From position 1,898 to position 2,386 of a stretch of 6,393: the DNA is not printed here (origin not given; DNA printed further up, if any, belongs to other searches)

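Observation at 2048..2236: Tiny lipoprotein gene (62 aa) between rep and the capsid module: candidate single-gene lysis or exclusion factor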

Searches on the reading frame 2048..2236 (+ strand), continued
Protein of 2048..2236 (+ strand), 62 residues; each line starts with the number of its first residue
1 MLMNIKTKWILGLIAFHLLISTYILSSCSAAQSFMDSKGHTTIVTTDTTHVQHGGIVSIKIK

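Call 46: list_cluster_members(proteins=[P0011, P0012, P0013, P0014, P0015, P0016, P0018, P0019, P0020, P0021])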
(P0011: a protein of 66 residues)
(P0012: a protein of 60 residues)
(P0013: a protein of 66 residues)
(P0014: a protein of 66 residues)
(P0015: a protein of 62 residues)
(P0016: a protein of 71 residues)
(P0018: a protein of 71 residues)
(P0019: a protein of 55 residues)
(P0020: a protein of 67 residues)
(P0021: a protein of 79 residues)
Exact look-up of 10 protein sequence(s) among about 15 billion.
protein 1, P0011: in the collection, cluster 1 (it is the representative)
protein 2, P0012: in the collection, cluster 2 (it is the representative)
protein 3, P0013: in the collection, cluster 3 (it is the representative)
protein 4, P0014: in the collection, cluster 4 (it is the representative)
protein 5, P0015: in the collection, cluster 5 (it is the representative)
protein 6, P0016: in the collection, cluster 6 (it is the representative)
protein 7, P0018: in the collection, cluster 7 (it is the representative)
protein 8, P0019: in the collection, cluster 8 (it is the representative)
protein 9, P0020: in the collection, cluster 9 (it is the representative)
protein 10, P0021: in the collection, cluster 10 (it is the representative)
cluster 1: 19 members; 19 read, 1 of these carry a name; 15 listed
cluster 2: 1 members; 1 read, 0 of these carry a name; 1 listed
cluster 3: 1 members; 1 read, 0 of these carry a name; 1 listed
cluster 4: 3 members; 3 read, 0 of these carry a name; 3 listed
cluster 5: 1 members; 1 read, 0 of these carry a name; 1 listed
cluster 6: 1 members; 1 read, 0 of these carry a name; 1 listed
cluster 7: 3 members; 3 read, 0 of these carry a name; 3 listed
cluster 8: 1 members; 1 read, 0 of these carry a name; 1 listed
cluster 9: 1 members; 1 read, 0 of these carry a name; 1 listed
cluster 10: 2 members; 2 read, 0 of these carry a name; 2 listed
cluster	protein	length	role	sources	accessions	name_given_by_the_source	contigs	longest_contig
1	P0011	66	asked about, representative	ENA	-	-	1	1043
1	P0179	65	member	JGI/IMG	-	hypothetical protein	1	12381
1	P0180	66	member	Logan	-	-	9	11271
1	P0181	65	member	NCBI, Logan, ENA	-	-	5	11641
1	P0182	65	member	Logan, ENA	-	-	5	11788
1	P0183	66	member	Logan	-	-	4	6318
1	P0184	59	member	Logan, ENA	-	-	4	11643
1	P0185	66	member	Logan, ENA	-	-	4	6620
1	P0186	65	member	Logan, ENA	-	-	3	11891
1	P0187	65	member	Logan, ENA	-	-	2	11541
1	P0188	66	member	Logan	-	-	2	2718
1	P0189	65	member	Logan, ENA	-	-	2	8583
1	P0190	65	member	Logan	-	-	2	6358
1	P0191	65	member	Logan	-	-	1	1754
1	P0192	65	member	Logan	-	-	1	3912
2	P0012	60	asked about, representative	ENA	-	-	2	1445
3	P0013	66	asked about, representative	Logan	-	-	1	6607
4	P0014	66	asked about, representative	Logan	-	-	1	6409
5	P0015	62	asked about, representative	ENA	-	-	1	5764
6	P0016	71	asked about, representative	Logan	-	-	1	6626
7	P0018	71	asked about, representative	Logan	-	-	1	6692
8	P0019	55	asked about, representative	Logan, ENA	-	-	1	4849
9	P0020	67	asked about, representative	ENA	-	-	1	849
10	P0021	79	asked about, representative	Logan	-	-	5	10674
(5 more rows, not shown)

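Call 47: predict_structure(alignment_id=A2)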
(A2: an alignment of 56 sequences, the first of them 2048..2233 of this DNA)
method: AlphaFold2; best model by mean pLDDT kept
length: 62 residues; sequences in the alignment: 56
mean_pLDDT: 79.8   pTM: 0.36
mean pLDDT of the five models: 79.8, 72.7, 68.9, 66.6, 65.6
residues with pLDDT >= 90: 12; 70-90: 34; 50-70: 16; < 50: 0
segments of 3 or more residues with pLDDT < 50: none
pLDDT, mean of each block of 10 residues (from residue 1): 79 92 76 71 89 76 59
secondary structure, 60 per line:
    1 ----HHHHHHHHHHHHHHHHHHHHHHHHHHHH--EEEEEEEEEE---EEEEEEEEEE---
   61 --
elements in order: H5-32 E35-44 E48-57

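Call 48: find_encoding_contigs(protein=P0181, flank=10000, max_places=2)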
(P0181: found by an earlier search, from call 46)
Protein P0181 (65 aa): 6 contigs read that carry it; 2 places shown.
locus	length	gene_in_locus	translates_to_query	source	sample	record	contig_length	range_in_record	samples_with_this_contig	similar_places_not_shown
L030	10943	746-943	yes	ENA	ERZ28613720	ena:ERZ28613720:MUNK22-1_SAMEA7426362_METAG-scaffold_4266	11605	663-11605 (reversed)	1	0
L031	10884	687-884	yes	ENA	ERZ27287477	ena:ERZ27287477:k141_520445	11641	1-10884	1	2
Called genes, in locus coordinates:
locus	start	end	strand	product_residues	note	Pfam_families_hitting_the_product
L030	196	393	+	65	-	-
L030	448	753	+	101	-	-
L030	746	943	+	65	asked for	-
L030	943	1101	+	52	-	-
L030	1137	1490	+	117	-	-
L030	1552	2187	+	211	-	-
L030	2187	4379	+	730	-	PF03175:DNA_pol_B_2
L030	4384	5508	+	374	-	PF05894:Podovirus_Gp16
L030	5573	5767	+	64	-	-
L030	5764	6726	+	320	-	-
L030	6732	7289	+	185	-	-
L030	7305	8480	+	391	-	PF25622:Phi29_MCP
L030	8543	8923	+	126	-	PF18925:DUF5675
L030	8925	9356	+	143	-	-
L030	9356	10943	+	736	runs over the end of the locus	-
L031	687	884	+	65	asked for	-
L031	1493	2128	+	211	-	-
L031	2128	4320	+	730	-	PF03175:DNA_pol_B_2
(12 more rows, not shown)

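Call 49: find_encoding_contigs(protein=P0021, flank=10000, max_places=2)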
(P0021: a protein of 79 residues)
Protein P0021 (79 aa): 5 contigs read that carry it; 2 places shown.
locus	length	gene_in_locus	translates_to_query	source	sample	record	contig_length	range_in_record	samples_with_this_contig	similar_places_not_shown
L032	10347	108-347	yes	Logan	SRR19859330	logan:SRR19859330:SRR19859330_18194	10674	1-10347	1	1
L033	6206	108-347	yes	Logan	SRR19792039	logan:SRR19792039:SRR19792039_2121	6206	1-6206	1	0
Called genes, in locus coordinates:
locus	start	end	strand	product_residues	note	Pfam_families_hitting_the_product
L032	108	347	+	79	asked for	-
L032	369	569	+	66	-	-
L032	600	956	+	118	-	-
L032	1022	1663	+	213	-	-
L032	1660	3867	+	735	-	PF03175:DNA_pol_B_2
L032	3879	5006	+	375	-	PF05894:Podovirus_Gp16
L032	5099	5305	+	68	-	-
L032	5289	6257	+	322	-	PF05352:Phage_connector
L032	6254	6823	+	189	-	-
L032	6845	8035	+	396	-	PF25622:Phi29_MCP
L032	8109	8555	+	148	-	-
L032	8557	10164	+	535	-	-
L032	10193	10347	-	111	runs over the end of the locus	-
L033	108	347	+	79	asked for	-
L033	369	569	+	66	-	-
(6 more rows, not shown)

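Call 70: search_protein_families(library=pfam, proteins=[L030:8543-8920:+, L030:5573-5764:+, L032:5099-5302:+], max_evalue=0.1)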
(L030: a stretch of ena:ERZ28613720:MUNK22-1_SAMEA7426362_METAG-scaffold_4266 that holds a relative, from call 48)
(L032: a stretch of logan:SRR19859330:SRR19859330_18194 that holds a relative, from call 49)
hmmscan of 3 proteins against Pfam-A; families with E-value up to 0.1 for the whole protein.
L030:8543-8920:+ (126 aa): 1 family
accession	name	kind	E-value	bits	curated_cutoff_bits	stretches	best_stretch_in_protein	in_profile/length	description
PF18925.5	DUF5675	-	7.7e-30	103.5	26.7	1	4-112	2-113/114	Family of unknown function (DUF5675)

L030:5573-5764:+ (64 aa): 4 families
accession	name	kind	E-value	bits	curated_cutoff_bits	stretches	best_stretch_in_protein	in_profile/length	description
PF12841.12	YvrJ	-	6.3e-05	22.9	29.5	1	9-21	1-13/36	YvrJ protein family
PF02699.20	YajC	-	0.00098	19.4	28.2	1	16-53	5-43/78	Preprotein translocase subunit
PF10960.13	Holin_BhlA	-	0.065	13.6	22.6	1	4-41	3-40/70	BhlA holin family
PF16913.11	PUNUT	-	0.075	12.7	30.6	1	7-42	35-69/321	Purine nucleobase transmembrane transport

L032:5099-5302:+ (68 aa): 3 families
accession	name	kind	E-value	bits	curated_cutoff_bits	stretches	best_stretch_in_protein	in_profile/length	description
PF10805.13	DUF2730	-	0.0037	17.8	24.9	1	17-67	14-64/102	Protein of unknown function (DUF2730)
PF10960.13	Holin_BhlA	-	0.014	15.7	22.6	1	4-62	3-58/70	BhlA holin family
PF13207.12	AAA_17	-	0.054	14.2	27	1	8-55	14-61/136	AAA domain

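Call 71: search_protein_families(library=pfam, proteins=[L010:4068-4280:+, L010:4295-4501:+, L010:1411-1857:+], max_evalue=0.1)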
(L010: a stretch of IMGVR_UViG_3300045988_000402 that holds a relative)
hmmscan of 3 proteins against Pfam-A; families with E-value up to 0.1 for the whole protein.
L010:4068-4280:+ (71 aa): 0 families

L010:4295-4501:+ (69 aa): 1 family
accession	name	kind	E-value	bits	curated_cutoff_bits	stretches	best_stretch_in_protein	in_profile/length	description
PF05042.19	Caleosin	-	0.0085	16.5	27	1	30-68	131-167/170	Caleosin related protein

L010:1411-1857:+ (149 aa): 3 families
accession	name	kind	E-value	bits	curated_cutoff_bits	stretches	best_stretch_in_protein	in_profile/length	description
PF05608.18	RTE1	-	0.029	14.9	29.4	1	83-148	48-113/149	RTE1-like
PF13879.11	Hmw_CFAP97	-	0.074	14.2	25.6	0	108-144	75-99/100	Hemingway/CFA97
PF10224.14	DUF2205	-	0.094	13.3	26.7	0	123-148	11-36/75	Short coiled-coil protein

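Call 85: find_encoding_contigs(protein=P0003, flank=10000, max_places=1)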
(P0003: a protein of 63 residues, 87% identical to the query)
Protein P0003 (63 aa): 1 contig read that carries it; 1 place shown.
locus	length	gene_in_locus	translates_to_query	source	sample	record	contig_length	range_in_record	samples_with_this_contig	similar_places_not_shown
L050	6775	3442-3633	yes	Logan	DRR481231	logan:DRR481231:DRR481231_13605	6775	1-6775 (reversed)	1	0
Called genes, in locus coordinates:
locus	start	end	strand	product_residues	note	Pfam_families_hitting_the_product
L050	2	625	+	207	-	?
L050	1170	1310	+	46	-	-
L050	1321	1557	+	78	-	-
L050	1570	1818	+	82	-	-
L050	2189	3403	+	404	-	-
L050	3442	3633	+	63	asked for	-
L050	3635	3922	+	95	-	-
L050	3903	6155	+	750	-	PF02305:Phage_F (faint)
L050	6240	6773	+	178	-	?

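Call 86: find_encoding_contigs(protein=P0006, flank=10000, max_places=1)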
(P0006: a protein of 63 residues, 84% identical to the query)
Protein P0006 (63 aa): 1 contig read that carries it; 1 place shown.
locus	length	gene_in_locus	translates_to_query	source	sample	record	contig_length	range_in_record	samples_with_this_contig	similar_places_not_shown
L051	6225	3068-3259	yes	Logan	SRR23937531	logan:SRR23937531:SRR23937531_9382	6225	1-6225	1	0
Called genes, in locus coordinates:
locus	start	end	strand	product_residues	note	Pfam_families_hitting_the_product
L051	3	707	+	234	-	?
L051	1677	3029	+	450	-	-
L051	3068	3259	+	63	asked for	-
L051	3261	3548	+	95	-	-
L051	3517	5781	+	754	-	PF02305:Phage_F (faint)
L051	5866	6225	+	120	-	?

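Call 87: find_encoding_contigs(protein=P0002, flank=10000, max_places=1)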
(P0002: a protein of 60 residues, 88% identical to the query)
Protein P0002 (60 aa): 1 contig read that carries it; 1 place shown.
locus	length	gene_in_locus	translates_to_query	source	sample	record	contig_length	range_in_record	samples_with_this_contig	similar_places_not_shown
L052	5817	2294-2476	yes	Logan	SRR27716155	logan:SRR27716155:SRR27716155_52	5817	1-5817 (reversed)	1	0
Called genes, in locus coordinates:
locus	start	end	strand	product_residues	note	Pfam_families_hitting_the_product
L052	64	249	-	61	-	-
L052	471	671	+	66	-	-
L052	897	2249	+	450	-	-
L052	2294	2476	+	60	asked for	-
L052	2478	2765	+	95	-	-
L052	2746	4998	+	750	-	PF02305:Phage_F (faint)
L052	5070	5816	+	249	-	?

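Call 94: list_cluster_members(proteins=[P0022, P0033, P0024, P0036, P0042, P0050, P0051, P0059, P0040, P0047])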
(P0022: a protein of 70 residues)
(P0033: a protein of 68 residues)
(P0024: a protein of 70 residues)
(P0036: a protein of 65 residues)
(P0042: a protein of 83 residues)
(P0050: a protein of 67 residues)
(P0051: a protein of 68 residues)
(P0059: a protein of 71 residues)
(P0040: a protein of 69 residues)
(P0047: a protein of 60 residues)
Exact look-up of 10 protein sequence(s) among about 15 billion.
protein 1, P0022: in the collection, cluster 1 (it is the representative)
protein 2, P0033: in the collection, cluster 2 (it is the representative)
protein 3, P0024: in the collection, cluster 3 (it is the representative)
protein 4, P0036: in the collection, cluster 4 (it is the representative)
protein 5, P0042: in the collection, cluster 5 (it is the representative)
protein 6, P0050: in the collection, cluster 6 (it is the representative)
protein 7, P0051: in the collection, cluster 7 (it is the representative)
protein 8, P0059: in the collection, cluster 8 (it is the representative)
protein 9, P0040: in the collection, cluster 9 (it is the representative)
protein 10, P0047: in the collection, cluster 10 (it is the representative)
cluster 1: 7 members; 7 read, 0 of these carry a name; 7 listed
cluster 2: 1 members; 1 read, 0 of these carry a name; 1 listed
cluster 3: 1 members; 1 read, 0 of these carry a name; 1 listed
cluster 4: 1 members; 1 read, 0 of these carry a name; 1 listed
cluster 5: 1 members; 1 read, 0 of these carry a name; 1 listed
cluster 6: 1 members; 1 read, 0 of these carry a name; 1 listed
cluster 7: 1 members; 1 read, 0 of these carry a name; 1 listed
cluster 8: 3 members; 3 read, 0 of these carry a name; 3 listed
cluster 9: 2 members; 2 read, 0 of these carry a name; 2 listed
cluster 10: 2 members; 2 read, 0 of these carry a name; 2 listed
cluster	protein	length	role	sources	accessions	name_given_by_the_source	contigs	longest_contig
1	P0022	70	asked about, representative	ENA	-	-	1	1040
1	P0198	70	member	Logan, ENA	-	-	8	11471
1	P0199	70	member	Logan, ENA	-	-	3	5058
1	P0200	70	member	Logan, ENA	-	-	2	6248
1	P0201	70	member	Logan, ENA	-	-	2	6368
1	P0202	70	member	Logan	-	-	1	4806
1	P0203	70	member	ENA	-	-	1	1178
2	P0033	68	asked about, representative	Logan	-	-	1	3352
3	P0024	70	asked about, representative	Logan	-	-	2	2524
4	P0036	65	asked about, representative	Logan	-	-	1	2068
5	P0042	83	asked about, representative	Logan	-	-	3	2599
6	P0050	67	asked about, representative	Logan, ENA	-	-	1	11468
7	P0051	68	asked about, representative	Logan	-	-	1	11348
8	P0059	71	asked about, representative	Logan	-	-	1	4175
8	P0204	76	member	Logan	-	-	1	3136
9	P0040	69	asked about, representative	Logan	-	-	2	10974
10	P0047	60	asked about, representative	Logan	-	-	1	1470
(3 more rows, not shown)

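Call 95: find_encoding_contigs(protein=P0198, flank=10000, max_places=1)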
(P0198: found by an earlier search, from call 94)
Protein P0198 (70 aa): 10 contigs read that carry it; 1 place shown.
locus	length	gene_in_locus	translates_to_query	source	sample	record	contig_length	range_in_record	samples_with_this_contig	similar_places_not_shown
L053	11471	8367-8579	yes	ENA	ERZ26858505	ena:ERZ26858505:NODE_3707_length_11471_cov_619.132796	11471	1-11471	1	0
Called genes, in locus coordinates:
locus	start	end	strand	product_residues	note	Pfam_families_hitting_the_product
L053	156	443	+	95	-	-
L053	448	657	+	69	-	-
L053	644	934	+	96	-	-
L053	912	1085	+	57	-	-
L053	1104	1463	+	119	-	-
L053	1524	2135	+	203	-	-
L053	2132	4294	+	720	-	PF03175:DNA_pol_B_2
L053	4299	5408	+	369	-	PF05894:Podovirus_Gp16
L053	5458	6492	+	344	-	-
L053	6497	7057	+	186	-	-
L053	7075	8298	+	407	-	PF25622:Phi29_MCP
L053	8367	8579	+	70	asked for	-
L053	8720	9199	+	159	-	-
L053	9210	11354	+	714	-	PF18998:Flg_new_2 (faint)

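Call 96: find_encoding_contigs(protein=P0050, flank=10000, max_places=1)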
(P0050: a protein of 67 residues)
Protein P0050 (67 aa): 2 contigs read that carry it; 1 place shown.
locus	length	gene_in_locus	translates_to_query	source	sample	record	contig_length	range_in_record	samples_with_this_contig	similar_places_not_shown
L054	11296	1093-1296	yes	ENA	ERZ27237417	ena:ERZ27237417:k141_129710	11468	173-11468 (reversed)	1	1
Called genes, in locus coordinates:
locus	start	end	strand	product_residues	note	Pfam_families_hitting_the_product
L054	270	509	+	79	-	-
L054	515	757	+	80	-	-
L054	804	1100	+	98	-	-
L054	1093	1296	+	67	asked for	-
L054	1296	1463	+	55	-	-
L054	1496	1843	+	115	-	-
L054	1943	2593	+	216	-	-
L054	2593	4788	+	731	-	PF03175:DNA_pol_B_2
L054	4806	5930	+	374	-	PF05894:Podovirus_Gp16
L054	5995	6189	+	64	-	-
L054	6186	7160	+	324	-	PF05352:Phage_connector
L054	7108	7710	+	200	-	-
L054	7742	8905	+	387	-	PF25622:Phi29_MCP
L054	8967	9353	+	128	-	PF18925:DUF5675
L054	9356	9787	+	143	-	-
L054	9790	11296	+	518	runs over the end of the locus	-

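Call 97: search_protein_families(library=phrogs, proteins=[L030:8543-8920:+, L030:5573-5764:+, L032:5099-5302:+, L053:8720-9196:+, L053:156-440:+, L053:448-654:+, L053:644-931:+, L053:912-1082:+, L030:8925-9353:+], max_evalue=0.01)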
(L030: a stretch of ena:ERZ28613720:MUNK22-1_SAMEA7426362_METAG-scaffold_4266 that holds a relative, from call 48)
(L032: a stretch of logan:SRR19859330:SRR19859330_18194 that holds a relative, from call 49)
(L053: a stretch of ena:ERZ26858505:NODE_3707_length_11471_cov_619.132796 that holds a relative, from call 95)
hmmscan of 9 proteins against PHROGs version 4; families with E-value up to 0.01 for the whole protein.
L030:8543-8920:+ (126 aa): 1 family
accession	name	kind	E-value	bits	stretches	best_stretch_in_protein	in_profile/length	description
phrog_1501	-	unknown function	8.4e-18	65.6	1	4-112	12-143/159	-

L030:5573-5764:+ (64 aa): 3 families
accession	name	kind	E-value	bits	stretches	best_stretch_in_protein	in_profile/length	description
phrog_4898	-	lysis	5.1e-09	37.3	1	3-59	1-51/62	holin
phrog_9829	-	unknown function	6.3e-07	30.7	1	6-60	3-58/95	-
phrog_2429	-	moron, auxiliary metabolic gene and host takeover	0.0016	19.7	1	4-63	3-65/82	involved in bacteriocin production or immunity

L032:5099-5302:+ (68 aa): 7 families
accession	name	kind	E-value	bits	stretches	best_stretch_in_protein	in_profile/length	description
phrog_4898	-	lysis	3.1e-10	41.2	1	4-65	2-57/62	holin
phrog_9829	-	unknown function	3.8e-06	28.2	1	5-61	2-59/95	-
phrog_1009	-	unknown function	7.4e-05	23.8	1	5-57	7-62/103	-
phrog_2429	-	moron, auxiliary metabolic gene and host takeover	0.00022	22.4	1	6-64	5-66/82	involved in bacteriocin production or immunity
phrog_18771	-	unknown function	0.0029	18.4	1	5-65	3-60/93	-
phrog_739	-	lysis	0.0031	18.7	1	14-64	12-62/122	Rz-like spanin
phrog_214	-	lysis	0.0042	17.9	1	17-59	19-61/176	Rz-like spanin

L053:8720-9196:+ (159 aa): 0 families

L053:156-440:+ (95 aa): 1 family
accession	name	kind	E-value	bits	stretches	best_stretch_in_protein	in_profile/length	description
phrog_22799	-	unknown function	0.0013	19.9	0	24-69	13-59/89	-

L053:448-654:+ (69 aa): 0 families

L053:644-931:+ (96 aa): 2 families
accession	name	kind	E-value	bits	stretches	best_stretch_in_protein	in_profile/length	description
phrog_582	-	transcription regulation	0.0047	18.2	1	11-48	59-96/105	Arc-like repressor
phrog_876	-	transcription regulation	0.0064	17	1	9-46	67-104/239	transcriptional repressor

L053:912-1082:+ (57 aa): 0 families

L030:8925-9353:+ (143 aa): 0 families

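Call 98: search_solved_structures(query=L030:8543-8920:+, max_evalue=1)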
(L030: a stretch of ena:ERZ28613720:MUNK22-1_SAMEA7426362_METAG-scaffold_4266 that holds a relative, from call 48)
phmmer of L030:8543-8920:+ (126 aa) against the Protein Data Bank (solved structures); distinct sequences matched with E-value up to 1: 1.
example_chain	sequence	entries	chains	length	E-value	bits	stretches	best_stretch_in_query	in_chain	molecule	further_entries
9grx_K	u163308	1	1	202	0.57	13.1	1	15-80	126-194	NAD(P)H-quinone oxidoreductase subunit K, chloroplastic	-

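Call 103: fold_search(model_id=the predicted structure, library=pdb)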
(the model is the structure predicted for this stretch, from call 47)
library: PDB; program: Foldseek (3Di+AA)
matches with E <= 10: 46; with E <= 0.001: 0
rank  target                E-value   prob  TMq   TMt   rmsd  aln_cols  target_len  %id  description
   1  8iei_A                2.0e+00  0.25  0.40  0.14   6.6        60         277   18  Cryo-EM structure of GPR156A/B of G-protein free GPR156 (local refine) (released 2024-02-14)
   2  8iuf_E6               3.3e+00  0.13  0.36  0.11   5.7        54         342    4  Cryo-EM structure of Euglena gracilis super-complex I+III2+IV, composite (released 2024-02-28)
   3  8iep_D                4.3e+00  0.14  0.39  0.12   6.7        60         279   17  Cryo-EM structure of GPR156C/D of G-protein free GPR156 (local refine) (released 2024-02-14)
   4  8xgc_I                4.3e+00  0.13  0.37  0.05   6.9        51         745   18  Structure of yeast replisome associated with FACT and histone hexamer, Composite map (released 2024-02-14)
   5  8iei_B                4.9e+00  0.12  0.39  0.13   7.0        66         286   14  Cryo-EM structure of GPR156A/B of G-protein free GPR156 (local refine) (released 2024-02-14)
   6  1egw_B                5.3e+00  0.12  0.38  0.33  22.7        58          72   14  CRYSTAL STRUCTURE OF MEF2A CORE BOUND TO DNA (released 2000-03-20)
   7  6cvt_B                5.6e+00  0.11  0.32  0.12  16.2        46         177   15  Human Aprataxin (Aptx) V263G bound to RNA-DNA, AMP and Zn product complex (released 2018-07-04)
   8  1nov_C                6.0e+00  0.14  0.30  0.07   2.1        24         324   17  NODAMURA VIRUS (released 1998-01-14)
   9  1or0_B                6.0e+00  0.05  0.24  0.05   3.9        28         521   14  Crystal Structures of Glutaryl 7-Aminocephalosporanic Acid Acylase: Insight into Autoproteolytic Activation (released 2004-03-11)
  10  6wc2_B                6.5e+00  0.09  0.39  0.28  21.9        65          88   14  Crystal Structure of a Ternary MEF2 Chimera/NKX2-5/myocardin enhancer DNA Complex (released 2020-07-22)
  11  6xgt_C                6.5e+00  0.05  0.29  0.14  18.8        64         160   11  Crystal structure of cyanase from the thermophilic fungus Thermomyces lanuginosus (released 2021-01-27)
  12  1n6j_MODEL_1_A        6.9e+00  0.13  0.42  0.29  22.8        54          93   15  Structural basis of sequence-specific recruitment of histone deacetylases by Myocyte Enhancer Factor-2 (released 2003-11-11)
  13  6wc2_D                6.9e+00  0.12  0.41  0.28  23.0        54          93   13  Crystal Structure of a Ternary MEF2 Chimera/NKX2-5/myocardin enhancer DNA Complex (released 2020-07-22)
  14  1k6o_B                6.9e+00  0.11  0.40  0.30  22.7        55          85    5  Crystal Structure of a Ternary SAP-1/SRF/c-fos SRE DNA Complex (released 2002-01-17)
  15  6byy_A                6.9e+00  0.10  0.39  0.27  22.6        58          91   14  MEF2 CHIMERA/DNA Complex (released 2018-01-31)
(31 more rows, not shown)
